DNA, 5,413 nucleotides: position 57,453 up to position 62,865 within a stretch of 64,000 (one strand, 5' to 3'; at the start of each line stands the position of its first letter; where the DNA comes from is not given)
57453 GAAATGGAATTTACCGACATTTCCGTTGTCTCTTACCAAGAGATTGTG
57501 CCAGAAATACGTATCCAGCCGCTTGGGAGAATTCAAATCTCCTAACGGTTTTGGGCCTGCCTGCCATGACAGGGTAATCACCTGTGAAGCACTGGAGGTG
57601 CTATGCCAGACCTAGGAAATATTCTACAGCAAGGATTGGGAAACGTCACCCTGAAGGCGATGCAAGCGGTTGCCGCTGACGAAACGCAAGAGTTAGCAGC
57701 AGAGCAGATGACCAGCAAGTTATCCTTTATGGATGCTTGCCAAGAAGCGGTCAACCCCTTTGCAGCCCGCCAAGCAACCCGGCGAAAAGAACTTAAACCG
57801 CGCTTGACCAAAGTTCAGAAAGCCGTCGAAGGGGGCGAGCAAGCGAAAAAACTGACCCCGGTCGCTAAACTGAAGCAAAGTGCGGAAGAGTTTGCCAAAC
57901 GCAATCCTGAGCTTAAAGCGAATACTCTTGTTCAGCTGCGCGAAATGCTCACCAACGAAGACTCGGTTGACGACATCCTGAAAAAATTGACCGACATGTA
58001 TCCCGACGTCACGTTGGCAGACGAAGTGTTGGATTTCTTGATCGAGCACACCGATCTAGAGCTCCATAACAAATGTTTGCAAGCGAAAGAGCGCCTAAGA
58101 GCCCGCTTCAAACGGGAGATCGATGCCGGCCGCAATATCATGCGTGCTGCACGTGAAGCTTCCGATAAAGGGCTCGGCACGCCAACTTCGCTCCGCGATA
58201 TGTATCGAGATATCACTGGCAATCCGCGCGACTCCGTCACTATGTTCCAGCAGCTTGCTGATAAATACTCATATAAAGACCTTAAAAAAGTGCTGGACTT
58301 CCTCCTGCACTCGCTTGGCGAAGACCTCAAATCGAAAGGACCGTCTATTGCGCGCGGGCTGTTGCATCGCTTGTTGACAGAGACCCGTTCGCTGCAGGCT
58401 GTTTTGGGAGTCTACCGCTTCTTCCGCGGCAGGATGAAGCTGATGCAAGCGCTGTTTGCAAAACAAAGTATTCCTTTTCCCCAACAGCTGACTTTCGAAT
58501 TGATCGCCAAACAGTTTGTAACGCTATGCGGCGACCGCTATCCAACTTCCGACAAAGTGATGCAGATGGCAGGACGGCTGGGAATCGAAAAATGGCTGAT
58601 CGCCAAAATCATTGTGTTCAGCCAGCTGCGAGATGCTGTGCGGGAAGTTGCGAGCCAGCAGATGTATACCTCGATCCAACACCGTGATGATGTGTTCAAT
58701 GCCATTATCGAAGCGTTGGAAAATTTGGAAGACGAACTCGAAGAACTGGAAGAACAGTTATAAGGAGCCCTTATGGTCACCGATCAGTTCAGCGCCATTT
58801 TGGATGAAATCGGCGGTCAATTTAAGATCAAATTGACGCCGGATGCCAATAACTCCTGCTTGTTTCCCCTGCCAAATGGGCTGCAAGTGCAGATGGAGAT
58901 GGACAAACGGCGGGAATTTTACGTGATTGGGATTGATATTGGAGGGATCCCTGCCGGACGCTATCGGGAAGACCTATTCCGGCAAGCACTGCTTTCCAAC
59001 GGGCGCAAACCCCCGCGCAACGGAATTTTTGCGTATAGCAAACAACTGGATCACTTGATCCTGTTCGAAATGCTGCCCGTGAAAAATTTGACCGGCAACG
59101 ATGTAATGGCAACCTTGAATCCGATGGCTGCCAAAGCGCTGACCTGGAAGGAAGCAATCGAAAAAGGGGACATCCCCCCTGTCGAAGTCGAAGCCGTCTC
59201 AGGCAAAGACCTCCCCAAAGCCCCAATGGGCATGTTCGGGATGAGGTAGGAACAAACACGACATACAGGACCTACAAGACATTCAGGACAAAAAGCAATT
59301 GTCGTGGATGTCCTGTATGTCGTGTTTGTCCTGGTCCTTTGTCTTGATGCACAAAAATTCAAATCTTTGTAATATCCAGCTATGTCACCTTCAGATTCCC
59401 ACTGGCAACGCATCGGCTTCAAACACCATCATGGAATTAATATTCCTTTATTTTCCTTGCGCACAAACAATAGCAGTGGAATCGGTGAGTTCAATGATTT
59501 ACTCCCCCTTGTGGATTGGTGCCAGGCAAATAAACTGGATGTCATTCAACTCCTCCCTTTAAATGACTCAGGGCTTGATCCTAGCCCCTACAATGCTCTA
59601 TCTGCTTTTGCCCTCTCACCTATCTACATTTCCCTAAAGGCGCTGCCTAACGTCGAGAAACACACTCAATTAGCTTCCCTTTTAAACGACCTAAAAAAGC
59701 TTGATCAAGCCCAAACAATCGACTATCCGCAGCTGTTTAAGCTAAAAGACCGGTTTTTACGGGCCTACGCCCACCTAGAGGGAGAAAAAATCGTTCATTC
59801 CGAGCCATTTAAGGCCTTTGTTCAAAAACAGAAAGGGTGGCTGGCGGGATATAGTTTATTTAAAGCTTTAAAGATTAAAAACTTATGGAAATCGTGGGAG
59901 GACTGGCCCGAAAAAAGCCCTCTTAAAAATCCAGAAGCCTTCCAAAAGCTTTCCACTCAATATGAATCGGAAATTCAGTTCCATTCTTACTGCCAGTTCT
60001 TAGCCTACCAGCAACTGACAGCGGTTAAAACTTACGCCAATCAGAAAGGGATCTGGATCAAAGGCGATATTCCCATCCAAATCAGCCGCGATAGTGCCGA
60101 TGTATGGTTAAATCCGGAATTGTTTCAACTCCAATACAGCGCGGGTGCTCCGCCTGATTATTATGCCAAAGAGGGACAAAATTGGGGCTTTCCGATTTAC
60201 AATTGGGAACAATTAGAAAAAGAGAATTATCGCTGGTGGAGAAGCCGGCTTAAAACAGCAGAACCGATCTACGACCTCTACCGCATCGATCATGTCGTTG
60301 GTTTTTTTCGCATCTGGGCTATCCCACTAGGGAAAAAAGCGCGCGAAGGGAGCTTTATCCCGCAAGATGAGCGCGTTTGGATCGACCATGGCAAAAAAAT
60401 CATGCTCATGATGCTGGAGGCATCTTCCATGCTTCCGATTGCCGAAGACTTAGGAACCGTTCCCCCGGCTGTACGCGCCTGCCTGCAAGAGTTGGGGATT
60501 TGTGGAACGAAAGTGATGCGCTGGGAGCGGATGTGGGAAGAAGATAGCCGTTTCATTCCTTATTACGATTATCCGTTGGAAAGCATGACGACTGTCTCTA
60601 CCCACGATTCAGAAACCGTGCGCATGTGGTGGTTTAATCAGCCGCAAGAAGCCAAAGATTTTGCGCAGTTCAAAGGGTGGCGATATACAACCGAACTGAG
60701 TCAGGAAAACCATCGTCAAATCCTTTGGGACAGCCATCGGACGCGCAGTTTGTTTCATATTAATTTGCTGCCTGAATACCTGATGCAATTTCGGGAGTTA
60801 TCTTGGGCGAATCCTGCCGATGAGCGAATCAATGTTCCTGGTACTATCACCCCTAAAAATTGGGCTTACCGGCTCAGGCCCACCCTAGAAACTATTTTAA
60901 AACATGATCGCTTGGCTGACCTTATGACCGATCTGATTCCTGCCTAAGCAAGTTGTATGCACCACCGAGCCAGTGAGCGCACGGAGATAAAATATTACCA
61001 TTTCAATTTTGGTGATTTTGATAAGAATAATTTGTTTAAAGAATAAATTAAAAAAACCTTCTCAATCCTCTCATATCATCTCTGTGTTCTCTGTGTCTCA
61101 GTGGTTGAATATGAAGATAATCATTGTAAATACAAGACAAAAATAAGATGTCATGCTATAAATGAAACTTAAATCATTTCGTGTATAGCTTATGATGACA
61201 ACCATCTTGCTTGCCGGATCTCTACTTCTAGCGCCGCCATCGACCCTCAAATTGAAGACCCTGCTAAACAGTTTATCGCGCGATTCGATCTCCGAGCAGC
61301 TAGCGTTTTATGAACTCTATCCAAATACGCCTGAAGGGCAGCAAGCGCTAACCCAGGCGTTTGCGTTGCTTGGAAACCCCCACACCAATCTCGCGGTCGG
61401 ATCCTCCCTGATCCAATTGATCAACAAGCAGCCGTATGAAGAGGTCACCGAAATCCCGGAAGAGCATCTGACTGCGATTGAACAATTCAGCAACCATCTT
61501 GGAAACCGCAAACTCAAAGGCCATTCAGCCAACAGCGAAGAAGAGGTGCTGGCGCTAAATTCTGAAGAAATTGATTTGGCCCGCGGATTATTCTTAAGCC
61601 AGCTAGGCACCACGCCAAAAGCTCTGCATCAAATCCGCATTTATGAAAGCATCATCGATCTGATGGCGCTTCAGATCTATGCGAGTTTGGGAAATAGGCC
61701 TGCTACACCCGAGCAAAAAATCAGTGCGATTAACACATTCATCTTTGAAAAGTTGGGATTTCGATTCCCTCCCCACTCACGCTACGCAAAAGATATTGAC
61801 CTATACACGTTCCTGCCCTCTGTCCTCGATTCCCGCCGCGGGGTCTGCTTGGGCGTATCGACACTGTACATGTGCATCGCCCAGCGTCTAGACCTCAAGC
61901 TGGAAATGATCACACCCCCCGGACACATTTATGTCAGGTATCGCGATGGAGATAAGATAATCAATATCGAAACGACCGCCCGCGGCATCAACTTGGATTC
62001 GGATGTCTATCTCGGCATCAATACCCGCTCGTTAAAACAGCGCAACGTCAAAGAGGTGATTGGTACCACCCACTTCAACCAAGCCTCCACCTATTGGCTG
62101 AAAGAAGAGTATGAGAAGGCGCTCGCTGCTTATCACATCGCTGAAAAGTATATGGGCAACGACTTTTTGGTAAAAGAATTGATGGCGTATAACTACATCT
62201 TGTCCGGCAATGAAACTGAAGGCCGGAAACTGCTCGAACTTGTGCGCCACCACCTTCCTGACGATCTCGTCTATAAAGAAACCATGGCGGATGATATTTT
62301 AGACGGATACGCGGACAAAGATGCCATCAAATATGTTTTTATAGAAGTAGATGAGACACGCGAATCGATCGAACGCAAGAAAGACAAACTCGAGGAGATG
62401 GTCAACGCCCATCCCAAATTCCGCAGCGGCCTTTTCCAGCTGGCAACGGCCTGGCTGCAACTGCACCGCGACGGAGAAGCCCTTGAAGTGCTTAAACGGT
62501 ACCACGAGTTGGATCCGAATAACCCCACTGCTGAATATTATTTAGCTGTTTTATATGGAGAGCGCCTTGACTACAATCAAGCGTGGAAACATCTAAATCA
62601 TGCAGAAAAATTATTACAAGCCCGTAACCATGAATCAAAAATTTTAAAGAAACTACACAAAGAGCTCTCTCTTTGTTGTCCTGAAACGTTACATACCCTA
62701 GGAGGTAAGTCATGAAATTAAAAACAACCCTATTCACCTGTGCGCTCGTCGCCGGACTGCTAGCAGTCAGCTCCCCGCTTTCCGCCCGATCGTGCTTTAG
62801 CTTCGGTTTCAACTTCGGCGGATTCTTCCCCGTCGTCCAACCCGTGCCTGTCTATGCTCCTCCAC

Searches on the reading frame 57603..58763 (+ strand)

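Call 21: search_protein_families(library=pfam, proteins=[window:57603-58763:+], max_evalue=0.00001)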
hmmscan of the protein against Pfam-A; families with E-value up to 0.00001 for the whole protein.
window:57603-58763:+ (386 aa): 2 families
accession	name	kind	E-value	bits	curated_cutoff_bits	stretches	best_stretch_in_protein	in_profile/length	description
PF22342.1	T3SS_CopN_3rd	-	3.8e-17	62.7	27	1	273-373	1-99/99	T3SS, Low calcium response E, third helical domain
PF07201.16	HrpJ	-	3.6e-13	50.6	25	1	83-222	21-166/166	HrpJ-like domain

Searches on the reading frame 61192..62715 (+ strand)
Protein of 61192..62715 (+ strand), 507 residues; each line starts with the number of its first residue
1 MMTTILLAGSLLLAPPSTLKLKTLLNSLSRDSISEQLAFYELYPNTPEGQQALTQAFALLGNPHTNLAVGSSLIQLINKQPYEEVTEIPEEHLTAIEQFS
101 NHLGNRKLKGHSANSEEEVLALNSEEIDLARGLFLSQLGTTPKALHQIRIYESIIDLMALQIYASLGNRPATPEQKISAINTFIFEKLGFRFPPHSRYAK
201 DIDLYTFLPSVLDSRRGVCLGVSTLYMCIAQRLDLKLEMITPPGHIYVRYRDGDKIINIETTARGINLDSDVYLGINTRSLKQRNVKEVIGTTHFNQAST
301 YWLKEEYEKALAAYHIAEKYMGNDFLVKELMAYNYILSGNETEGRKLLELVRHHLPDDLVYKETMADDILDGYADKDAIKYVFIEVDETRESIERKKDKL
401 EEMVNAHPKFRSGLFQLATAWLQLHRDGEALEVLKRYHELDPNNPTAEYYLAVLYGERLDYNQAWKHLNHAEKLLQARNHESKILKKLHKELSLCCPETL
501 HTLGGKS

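Call 21: search_protein_families(library=pfam, proteins=[window:61192-62715:+], max_evalue=0.00001)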
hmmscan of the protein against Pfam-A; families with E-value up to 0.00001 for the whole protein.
window:61192-62715:+ (507 aa): 1 family
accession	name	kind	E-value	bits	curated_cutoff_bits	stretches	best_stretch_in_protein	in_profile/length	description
PF13369.12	Transglut_core2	-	3.4e-14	53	23.5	1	156-269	8-118/155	Transglutaminase-like superfamily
